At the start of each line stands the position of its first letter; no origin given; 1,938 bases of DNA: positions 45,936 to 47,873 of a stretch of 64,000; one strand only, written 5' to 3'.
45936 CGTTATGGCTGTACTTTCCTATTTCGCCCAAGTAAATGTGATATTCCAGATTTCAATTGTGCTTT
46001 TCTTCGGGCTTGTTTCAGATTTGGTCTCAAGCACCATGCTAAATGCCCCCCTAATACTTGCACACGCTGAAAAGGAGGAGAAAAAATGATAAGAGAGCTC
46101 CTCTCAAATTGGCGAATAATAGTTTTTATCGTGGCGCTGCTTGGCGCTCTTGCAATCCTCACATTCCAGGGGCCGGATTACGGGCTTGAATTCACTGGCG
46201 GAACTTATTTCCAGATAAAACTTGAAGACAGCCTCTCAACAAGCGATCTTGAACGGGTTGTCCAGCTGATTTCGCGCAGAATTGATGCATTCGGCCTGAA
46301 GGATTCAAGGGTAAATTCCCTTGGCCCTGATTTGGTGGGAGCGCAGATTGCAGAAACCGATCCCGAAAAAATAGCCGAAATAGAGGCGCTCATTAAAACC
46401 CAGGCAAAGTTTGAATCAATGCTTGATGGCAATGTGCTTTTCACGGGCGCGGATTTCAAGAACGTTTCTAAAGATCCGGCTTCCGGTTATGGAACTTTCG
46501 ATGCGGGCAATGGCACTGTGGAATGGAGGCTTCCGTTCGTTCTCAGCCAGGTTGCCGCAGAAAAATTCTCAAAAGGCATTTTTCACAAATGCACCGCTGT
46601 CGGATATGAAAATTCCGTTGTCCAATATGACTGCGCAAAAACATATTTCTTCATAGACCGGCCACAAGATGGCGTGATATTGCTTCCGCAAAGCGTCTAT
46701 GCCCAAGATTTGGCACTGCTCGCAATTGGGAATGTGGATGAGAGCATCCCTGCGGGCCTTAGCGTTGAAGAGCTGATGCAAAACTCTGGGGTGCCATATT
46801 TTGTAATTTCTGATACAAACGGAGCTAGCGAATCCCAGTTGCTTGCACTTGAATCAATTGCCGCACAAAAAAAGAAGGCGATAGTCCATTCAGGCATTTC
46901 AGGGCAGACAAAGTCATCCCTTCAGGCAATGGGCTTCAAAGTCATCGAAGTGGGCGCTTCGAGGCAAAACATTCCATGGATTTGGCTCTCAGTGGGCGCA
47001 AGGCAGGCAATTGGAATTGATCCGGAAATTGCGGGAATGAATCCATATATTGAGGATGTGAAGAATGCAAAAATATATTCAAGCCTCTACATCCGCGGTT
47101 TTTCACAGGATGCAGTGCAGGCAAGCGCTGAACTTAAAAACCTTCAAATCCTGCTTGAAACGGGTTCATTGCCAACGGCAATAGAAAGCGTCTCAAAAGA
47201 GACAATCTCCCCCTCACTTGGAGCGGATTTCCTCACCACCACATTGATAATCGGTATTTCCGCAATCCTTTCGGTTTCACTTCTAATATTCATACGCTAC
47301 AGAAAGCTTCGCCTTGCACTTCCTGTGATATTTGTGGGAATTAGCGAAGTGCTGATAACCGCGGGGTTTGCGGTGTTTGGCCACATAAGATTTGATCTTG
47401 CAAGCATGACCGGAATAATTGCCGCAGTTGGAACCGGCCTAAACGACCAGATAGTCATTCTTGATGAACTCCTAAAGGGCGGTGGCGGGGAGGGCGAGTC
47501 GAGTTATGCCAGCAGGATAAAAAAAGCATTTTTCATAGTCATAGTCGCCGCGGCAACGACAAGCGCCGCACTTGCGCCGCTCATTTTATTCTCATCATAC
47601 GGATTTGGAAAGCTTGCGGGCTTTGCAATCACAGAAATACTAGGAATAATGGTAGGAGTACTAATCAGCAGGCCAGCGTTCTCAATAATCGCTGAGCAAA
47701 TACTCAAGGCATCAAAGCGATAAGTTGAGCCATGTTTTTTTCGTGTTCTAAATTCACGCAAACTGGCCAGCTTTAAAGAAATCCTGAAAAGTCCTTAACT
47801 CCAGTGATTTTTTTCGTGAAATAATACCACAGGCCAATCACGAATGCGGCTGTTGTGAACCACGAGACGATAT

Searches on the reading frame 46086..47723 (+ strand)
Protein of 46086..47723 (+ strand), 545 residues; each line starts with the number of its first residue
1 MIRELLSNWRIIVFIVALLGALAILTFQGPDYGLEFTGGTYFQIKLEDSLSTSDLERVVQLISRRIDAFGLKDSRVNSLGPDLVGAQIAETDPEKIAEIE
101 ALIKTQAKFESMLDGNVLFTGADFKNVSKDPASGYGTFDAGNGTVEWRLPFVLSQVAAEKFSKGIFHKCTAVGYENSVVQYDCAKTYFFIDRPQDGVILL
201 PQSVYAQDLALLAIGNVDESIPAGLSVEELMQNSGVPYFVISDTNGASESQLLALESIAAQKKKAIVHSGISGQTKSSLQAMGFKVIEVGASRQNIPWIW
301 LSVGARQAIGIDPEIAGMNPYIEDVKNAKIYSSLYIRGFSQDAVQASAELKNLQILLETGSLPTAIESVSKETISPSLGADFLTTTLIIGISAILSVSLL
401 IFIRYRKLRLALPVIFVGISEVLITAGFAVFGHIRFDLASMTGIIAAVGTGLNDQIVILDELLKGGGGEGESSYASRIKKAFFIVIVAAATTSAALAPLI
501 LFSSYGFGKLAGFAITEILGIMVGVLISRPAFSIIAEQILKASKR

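Call 38: search_protein_families(library=pfam, proteins=[window:46086-47723:+], max_evalue=0.001)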
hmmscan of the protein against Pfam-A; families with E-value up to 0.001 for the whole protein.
window:46086-47723:+ (545 aa): 3 families
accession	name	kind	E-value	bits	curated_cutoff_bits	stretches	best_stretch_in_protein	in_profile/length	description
PF02355.23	SecD_SecF_C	-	2.4e-14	53.6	20.5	1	365-528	12-175/189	Protein export membrane protein SecD/SecF, C-terminal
PF07549.19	Sec_GG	-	9.2e-06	25.5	20.3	1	24-47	2-25/28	SecD/SecF GG Motif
PF21760.3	SecD_1st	-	0.00081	19.2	27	0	56-110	2-54/60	Protein translocase subunit SecDF, P1 domain, N-terminal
